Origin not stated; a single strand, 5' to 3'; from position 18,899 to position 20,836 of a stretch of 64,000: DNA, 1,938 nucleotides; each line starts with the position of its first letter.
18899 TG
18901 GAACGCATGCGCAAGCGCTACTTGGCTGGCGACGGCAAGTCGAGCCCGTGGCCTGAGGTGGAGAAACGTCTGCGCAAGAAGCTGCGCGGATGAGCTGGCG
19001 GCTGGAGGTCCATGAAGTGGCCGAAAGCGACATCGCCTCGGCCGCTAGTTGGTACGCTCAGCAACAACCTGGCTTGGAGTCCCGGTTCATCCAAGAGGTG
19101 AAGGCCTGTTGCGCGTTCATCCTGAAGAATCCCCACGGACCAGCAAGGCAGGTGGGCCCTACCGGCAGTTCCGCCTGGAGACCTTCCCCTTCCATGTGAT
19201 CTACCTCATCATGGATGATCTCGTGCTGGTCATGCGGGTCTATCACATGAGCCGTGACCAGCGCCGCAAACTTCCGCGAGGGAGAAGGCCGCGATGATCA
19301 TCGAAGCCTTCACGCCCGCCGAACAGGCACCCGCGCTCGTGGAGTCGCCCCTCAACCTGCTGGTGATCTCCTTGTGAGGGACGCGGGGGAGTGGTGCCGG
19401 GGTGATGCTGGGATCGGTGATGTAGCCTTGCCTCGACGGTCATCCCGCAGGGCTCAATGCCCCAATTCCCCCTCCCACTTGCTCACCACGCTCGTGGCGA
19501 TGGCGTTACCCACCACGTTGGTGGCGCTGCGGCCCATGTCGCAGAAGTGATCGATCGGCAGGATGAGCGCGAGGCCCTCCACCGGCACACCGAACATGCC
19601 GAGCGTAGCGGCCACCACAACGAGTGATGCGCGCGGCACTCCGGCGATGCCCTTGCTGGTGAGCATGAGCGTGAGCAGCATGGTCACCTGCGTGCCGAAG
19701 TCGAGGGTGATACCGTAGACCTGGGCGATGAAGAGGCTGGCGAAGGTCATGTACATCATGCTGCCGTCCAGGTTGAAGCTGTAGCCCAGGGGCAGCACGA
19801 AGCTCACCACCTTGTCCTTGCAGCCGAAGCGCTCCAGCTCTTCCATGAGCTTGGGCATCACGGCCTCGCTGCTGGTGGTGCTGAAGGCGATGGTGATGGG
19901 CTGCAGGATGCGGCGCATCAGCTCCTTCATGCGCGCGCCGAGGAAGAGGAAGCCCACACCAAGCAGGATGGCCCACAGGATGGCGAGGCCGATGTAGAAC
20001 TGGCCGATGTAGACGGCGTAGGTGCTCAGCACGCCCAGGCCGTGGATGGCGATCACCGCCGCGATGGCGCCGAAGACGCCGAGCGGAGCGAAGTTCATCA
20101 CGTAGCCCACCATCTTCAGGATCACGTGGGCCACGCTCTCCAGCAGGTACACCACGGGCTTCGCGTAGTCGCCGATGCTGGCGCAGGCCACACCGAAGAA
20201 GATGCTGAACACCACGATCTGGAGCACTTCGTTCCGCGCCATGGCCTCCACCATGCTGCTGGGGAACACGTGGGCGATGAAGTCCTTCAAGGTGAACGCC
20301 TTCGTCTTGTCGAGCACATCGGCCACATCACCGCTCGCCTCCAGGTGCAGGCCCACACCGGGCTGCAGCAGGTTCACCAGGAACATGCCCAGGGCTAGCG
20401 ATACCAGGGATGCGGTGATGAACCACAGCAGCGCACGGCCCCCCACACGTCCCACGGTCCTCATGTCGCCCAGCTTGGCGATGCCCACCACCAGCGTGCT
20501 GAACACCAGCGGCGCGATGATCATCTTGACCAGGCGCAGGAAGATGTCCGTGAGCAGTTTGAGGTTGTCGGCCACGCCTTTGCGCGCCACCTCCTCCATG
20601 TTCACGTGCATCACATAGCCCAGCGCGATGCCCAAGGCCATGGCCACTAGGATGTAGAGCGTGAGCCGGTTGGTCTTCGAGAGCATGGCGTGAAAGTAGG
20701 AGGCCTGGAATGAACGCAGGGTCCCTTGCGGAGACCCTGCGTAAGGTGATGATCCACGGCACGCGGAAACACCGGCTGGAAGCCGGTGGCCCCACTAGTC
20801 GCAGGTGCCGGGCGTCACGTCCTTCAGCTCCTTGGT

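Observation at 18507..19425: Second TA cassette flanked by a diverged duplication of the nuoN 3' end (attL/attR-like)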

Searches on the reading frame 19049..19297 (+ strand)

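Call 6: search_protein_families(library=pfam, proteins=[window:19049-19297:+], max_evalue=0.1)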
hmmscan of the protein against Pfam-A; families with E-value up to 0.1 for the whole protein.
window:19049-19297:+ (82 aa): 1 family
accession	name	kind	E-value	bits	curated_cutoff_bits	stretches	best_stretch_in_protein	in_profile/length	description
PF05016.21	ParE_toxin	-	0.0011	19.9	23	1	21-70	39-88/89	ParE toxin of type II toxin-antitoxin system, parDE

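Call 7: search_protein_families(library=ncbifam, proteins=[window:19049-19297:+], max_evalue=0.1)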
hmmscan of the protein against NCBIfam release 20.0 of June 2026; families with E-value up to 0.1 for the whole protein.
window:19049-19297:+ (82 aa): 0 families

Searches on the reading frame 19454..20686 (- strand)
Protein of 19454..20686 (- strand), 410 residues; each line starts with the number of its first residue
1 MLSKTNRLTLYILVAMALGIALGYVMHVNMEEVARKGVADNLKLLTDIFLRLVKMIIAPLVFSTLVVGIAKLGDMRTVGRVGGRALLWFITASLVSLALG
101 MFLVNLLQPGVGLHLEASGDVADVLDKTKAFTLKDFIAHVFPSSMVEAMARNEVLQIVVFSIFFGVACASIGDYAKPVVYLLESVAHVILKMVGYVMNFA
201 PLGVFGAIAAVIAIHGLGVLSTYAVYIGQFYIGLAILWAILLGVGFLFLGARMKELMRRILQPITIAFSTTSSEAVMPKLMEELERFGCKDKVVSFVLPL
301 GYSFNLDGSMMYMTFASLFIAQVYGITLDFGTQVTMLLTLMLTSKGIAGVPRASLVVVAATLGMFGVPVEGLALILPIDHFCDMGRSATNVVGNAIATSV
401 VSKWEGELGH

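Call 6: search_protein_families(library=pfam, proteins=[window:19454-20686:-], max_evalue=0.1)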
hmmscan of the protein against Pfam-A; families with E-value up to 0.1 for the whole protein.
window:19454-20686:- (410 aa): 1 family
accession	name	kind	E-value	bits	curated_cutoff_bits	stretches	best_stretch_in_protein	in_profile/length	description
PF00375.23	SDF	-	7.9e-116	387.7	27.9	1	8-404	1-387/387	Sodium:dicarboxylate symporter family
